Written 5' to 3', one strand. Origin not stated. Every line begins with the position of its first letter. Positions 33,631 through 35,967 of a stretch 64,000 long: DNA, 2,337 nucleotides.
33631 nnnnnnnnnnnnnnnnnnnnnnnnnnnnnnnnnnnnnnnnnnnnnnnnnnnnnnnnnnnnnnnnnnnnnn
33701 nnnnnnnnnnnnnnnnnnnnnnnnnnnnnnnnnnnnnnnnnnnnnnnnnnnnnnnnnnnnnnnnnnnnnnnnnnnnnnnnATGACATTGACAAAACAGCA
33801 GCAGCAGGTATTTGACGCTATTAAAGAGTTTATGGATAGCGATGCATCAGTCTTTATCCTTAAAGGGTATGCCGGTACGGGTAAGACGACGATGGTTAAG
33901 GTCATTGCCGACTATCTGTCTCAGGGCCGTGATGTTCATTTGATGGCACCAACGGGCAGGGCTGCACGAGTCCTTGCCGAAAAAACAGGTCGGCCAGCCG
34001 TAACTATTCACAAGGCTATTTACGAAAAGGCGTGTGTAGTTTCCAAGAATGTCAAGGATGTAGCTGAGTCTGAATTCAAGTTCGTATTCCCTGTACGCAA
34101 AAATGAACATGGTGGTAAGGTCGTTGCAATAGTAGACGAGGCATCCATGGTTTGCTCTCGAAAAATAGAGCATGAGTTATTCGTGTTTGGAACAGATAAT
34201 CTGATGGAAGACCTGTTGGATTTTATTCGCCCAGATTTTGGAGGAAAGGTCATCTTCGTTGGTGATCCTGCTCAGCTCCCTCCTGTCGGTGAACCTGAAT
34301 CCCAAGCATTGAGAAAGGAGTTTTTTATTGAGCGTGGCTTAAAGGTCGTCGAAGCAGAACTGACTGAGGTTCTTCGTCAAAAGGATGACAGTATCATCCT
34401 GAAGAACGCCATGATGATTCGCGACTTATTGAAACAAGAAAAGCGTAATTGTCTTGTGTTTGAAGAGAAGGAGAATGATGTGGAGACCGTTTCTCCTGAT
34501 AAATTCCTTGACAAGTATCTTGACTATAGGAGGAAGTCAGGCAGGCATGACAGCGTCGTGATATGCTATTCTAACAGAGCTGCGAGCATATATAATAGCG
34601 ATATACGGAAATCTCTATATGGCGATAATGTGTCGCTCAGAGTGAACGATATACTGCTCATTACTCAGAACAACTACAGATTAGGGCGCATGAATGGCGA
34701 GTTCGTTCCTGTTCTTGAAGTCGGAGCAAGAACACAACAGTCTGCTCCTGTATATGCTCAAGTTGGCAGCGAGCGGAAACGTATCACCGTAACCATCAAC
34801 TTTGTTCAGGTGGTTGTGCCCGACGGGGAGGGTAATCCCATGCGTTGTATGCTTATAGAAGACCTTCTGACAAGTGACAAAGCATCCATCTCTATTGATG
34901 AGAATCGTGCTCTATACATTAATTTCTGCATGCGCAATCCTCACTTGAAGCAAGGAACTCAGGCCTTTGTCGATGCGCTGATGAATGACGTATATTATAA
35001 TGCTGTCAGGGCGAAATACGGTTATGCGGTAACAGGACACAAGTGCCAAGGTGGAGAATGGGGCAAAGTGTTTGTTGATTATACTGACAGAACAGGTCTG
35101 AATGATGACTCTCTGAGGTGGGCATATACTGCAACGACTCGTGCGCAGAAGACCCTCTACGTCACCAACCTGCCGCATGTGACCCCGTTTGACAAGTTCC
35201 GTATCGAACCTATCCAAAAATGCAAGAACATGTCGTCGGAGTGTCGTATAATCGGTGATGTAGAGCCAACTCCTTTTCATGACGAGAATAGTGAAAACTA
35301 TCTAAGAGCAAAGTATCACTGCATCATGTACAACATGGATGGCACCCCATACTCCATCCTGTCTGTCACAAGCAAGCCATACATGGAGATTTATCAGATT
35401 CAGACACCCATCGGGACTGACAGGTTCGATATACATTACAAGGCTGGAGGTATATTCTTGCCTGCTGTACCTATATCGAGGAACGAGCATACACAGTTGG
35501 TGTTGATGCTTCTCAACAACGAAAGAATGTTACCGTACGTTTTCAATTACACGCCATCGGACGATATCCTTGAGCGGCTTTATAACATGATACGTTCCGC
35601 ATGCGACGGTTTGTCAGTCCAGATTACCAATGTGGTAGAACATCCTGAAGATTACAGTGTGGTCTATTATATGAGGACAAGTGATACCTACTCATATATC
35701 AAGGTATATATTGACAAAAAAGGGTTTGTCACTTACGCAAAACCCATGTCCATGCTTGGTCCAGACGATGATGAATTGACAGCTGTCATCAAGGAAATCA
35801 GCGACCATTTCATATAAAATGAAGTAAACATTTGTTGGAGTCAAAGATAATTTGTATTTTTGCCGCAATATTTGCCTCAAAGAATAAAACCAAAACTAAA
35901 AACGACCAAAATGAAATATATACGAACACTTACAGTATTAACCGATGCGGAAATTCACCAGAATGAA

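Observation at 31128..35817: WYL regulator + TPR/CSD-OB protein + SF1B helicase: an unclassified three-gene module directly upstream of the type III operon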

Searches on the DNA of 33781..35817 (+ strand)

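Call 93: search_dna_similar(query=L108:6212-10572:+, collection=ecoli_genomes, mode=near, max_rows=8)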
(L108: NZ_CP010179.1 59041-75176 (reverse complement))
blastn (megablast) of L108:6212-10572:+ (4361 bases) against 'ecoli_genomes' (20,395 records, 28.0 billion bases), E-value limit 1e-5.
Records with a match: 54; places in all: 54; records where one place covers at least 80% of the query: 43.
Genomes with a match: 54 of 5426; with a place that covers at least 80% of the query: 43. Places per genome that has any: lowest 1, median 1, highest 1. On chromosomes: 30 places; on plasmids: 24.
Best place of each record, by identity: >=99% 54.
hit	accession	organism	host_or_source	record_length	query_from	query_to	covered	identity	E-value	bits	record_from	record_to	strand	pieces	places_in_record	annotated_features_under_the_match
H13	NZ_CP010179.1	Escherichia coli strain H15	not applicable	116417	1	4361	100%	100.0%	0e+0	8054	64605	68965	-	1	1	AAA family ATPase | tetratricopeptide repeat protein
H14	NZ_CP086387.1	Escherichia coli strain 1585m1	Chroicocephalus novaehollandiae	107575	1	4361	100%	100.0%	0e+0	8043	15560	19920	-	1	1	AAA family ATPase | tetratricopeptide repeat protein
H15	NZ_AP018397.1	Escherichia coli strain TOK-001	Homo sapiens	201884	1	4361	100%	99.9%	0e+0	8037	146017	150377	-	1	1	AAA family ATPase | tetratricopeptide repeat protein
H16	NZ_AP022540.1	Escherichia coli strain THO-010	Homo sapiens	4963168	1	4359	100%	99.7%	0e+0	7973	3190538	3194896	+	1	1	AAA family ATPase | tetratricopeptide repeat protein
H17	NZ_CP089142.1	Escherichia coli strain XD35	swine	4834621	1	4359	100%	99.7%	0e+0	7973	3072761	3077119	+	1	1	AAA family ATPase | tetratricopeptide repeat protein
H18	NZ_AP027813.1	Escherichia coli strain 2017.13.01CC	Homo sapiens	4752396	1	4359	100%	99.7%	0e+0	7973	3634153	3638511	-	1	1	AAA family ATPase | tetratricopeptide repeat protein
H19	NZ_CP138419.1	Escherichia coli strain 30EVA2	Homo sapiens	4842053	1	4359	100%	99.7%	0e+0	7973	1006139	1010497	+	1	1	AAA family ATPase | tetratricopeptide repeat protein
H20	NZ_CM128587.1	Escherichia coli strain 300081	Homo sapiens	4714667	1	4359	100%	99.7%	0e+0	7973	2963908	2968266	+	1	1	AAA family ATPase | tetratricopeptide repeat protein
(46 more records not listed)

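Call 94: get_annotated_region(hit=H16, flank=12000)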
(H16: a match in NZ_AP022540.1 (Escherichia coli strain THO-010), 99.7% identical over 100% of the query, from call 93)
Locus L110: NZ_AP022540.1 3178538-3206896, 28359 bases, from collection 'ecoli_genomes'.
description: Escherichia coli strain THO-010 chromosome, complete genome
organism: Escherichia coli strain THO-010 (NCBI taxid 562)
replicon: chromosome; assembly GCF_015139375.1
host: Homo sapiens; source: -; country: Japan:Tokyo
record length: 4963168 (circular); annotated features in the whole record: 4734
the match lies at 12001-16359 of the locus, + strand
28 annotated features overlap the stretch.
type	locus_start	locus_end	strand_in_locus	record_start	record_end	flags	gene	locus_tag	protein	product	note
CDS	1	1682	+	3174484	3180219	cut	hhe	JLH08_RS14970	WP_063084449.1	DUF4011 domain-containing anti-phage protein Hhe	-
CDS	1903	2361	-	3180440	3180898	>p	-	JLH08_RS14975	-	IS3 family transposase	incomplete; partial in the middle of a contig; missing N-terminus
CDS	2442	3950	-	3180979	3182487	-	ltrA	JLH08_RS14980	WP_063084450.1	group II intron reverse transcriptase/maturase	-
CDS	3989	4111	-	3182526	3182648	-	-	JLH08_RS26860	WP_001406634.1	hypothetical protein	-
CDS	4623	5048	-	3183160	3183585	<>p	-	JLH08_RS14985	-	IS3 family transposase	incomplete; partial in the middle of a contig; missing N-terminus and C-terminus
CDS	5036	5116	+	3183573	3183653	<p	-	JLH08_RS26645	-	hypothetical protein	incomplete; partial in the middle of a contig; missing N-terminus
CDS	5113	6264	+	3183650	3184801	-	-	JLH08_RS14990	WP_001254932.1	IS30-like element IS30 family transposase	-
CDS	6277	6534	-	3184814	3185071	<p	-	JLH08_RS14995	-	IS3 family transposase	incomplete; partial in the middle of a contig; missing C-terminus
CDS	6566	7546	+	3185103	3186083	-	tnpC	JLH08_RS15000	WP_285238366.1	IS66 family transposase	-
CDS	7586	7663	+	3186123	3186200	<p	-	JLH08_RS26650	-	DUF6404 family protein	incomplete; partial in the middle of a contig; missing N-terminus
CDS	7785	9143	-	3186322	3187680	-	-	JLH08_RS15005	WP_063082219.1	esterase-like activity of phytase family protein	-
CDS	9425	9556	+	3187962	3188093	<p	-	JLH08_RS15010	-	IS3 family transposase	incomplete; partial in the middle of a contig; missing N-terminus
CDS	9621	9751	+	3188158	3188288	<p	-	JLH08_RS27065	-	IS5/IS1182 family transposase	frameshifted; incomplete; partial in the middle of a contig; missing N-terminus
CDS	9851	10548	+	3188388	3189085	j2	-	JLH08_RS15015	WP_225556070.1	IS1 family transposase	programmed frameshift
CDS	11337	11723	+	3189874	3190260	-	stbA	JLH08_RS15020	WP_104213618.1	plasmid stabilization protein StbA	-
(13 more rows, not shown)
